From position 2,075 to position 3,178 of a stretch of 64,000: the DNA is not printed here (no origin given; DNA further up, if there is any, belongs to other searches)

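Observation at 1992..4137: Translationally coupled operon: small protein, Zn-ribbon/J-domain protein, and a TM-anchored SpoVK/CbbX AAA+ ATPase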

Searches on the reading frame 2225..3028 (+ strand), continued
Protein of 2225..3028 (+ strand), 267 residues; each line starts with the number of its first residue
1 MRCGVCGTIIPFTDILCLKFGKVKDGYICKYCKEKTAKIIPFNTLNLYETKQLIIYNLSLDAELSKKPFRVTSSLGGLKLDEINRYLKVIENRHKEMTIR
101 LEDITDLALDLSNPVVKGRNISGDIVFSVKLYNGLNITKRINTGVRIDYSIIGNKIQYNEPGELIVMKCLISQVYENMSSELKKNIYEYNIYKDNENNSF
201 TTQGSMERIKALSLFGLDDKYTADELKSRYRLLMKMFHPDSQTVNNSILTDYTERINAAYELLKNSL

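Call 101: search_dna_similar(query=window:2225-3025:+, collection=phages, mode=protein, max_evalue=0.01, max_rows=15)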
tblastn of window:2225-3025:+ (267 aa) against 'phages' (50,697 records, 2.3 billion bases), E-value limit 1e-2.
No match.
